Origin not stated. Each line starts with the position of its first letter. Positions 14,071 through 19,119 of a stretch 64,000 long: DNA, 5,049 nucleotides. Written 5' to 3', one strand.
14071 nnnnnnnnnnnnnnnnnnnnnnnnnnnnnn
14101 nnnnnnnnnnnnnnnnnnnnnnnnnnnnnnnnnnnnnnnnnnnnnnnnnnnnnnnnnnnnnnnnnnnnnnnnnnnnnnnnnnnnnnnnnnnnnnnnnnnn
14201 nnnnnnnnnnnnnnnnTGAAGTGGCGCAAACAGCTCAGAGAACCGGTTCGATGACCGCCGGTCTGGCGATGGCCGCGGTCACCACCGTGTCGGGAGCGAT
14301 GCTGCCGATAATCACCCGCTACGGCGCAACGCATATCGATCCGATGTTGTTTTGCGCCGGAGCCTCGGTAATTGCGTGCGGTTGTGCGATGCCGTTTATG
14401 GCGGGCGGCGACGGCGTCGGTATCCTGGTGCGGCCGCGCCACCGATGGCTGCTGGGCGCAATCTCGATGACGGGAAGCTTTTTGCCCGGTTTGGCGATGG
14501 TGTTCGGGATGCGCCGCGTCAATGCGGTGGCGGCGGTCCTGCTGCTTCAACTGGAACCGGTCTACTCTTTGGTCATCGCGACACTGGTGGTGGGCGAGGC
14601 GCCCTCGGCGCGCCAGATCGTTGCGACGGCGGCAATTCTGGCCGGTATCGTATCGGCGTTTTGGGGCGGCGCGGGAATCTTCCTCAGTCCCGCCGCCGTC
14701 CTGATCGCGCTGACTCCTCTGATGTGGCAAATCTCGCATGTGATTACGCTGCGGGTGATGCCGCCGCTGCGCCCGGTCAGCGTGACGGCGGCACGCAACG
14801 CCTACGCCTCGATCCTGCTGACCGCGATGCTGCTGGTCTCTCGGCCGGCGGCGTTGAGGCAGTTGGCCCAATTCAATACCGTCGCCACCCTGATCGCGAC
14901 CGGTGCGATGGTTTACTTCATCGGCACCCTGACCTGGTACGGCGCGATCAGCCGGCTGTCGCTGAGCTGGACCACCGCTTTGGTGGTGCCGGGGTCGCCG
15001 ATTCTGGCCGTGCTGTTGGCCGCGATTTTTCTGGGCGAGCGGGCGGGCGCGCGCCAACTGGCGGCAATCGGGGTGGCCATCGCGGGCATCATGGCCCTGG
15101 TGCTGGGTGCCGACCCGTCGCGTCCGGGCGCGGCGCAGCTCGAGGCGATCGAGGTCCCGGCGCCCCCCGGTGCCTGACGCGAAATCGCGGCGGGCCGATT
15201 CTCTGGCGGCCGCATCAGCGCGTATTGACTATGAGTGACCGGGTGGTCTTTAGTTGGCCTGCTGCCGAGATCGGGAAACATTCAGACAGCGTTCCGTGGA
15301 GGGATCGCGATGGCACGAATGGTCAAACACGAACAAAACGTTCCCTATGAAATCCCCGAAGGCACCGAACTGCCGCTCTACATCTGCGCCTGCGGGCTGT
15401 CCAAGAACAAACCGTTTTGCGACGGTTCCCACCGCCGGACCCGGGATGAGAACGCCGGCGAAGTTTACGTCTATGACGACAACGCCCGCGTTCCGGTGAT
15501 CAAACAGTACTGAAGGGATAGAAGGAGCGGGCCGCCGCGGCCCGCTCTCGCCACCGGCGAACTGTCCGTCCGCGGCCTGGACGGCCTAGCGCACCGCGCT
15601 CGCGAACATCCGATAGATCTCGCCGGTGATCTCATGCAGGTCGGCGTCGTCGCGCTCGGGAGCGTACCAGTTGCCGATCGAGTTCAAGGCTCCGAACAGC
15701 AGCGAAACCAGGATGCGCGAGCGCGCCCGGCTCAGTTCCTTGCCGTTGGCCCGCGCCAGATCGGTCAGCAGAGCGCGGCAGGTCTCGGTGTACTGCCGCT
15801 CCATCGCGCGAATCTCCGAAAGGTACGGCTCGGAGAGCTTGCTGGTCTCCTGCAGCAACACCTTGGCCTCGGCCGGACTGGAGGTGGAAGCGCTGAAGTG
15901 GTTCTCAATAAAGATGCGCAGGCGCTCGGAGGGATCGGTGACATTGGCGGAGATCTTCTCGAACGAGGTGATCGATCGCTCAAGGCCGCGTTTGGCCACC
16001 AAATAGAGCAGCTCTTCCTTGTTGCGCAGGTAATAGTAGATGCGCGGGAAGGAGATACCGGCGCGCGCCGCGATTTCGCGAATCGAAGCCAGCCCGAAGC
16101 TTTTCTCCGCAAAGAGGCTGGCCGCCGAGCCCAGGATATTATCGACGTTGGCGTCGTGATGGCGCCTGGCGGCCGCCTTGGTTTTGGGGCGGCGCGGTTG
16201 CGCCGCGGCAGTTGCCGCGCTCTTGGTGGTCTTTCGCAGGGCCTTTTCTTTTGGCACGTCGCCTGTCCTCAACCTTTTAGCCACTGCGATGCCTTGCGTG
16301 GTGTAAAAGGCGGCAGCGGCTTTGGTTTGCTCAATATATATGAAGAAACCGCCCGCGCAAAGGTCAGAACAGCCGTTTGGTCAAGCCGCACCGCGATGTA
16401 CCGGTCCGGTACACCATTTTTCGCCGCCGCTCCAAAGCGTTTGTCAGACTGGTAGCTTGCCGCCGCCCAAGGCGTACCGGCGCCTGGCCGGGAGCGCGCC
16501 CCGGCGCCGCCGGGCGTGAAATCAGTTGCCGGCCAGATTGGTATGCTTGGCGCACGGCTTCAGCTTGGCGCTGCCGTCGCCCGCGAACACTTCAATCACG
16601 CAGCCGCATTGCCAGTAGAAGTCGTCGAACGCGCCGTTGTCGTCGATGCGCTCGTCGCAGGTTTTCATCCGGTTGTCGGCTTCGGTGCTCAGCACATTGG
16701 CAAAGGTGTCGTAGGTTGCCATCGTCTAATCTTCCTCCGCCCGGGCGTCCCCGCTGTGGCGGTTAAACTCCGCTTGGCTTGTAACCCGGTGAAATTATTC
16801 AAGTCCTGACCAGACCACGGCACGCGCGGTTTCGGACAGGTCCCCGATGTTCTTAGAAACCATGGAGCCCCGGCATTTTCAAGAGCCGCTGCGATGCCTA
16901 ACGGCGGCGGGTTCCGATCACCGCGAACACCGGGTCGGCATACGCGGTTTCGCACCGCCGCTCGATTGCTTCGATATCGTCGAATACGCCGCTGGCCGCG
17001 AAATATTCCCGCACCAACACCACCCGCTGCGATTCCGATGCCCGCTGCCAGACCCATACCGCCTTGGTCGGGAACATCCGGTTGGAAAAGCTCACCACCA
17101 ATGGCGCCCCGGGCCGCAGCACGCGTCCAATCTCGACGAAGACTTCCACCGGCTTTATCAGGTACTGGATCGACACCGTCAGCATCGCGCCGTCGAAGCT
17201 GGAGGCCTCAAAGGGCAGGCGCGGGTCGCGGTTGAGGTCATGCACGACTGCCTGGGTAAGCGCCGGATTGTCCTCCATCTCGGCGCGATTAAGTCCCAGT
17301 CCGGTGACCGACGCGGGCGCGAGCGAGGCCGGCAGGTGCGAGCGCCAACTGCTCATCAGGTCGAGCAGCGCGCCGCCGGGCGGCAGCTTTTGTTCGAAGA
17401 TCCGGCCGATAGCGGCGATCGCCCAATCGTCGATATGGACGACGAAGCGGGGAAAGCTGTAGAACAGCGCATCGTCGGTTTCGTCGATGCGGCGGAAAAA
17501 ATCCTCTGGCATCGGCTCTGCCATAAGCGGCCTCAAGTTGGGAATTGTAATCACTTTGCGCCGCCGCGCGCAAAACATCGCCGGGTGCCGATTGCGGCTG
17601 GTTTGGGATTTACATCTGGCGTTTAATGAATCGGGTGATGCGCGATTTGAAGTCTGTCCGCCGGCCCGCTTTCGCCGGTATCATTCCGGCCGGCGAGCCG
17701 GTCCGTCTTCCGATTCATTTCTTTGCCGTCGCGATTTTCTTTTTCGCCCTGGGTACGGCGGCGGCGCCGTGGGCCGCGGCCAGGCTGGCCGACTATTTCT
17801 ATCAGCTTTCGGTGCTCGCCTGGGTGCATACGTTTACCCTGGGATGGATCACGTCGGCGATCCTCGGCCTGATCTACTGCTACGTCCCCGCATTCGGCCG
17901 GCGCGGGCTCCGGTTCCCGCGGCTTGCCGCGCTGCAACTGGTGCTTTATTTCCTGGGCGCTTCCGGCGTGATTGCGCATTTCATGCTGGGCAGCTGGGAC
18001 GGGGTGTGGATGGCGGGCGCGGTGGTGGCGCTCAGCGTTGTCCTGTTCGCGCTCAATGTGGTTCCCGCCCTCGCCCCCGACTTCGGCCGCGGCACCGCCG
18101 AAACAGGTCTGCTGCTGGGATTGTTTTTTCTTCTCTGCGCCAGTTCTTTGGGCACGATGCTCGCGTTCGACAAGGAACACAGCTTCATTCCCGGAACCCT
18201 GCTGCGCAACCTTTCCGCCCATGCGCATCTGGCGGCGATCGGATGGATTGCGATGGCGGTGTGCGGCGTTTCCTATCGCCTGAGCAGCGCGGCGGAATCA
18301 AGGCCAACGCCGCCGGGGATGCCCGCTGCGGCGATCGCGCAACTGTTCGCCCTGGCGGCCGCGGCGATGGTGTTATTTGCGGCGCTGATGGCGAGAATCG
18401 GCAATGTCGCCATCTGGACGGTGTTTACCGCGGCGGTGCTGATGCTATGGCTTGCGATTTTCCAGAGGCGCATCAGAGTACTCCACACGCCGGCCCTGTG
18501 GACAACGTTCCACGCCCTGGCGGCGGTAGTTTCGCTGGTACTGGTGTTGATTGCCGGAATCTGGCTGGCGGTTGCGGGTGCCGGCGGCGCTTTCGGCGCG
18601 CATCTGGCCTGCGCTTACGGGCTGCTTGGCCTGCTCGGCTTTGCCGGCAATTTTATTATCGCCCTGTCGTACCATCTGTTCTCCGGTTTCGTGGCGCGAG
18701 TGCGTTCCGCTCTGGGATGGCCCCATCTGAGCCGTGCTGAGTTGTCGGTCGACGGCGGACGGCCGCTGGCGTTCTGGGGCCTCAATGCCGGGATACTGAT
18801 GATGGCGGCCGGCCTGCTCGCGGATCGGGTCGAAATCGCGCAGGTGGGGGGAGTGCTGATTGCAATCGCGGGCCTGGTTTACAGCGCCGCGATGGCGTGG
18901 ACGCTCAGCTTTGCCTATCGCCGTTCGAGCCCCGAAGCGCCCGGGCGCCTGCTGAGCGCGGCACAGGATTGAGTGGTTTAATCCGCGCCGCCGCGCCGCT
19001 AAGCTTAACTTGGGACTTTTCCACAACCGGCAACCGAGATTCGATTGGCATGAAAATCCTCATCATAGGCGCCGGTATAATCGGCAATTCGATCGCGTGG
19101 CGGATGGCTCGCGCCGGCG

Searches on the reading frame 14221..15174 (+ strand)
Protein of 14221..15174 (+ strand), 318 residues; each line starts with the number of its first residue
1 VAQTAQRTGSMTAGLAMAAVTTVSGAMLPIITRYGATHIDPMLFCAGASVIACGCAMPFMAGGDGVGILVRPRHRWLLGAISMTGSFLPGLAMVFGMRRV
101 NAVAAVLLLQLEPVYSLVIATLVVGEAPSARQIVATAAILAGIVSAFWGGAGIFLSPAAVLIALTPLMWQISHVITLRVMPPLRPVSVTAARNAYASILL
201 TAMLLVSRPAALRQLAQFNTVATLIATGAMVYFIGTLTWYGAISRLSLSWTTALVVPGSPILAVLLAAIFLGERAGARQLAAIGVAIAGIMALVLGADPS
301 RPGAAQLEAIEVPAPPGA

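Call 44: search_protein_families(library=pfam, proteins=[window:14221-15174:+], max_evalue=0.001)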
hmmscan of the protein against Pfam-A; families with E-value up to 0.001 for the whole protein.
window:14221-15174:+ (318 aa): 1 family
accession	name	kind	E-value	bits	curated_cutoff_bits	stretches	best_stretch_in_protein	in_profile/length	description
PF00892.27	EamA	-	3.9e-23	82.7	28.2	2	14-145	3-132/135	EamA-like transporter family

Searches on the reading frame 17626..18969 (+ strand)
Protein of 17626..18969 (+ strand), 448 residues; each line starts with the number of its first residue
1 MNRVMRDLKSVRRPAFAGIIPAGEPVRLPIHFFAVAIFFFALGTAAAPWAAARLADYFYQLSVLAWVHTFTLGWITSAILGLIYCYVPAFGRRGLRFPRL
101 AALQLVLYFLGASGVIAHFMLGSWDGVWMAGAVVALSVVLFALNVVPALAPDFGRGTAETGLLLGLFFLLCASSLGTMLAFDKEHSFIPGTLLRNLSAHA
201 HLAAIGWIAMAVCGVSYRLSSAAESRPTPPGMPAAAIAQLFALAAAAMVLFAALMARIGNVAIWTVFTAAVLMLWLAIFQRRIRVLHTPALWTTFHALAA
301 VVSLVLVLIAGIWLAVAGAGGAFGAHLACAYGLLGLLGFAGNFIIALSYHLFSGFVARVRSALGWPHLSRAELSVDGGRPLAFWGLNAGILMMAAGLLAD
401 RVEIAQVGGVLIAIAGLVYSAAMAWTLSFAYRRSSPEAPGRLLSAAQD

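Call 44: search_protein_families(library=pfam, proteins=[window:17626-18969:+], max_evalue=0.001)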
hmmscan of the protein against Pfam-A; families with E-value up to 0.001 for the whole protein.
window:17626-18969:+ (448 aa): 1 family
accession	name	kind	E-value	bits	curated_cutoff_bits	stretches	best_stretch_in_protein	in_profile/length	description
PF00115.25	COX1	-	0.00096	18.6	34.8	1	30-149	4-143/436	Cytochrome C and Quinol oxidase polypeptide I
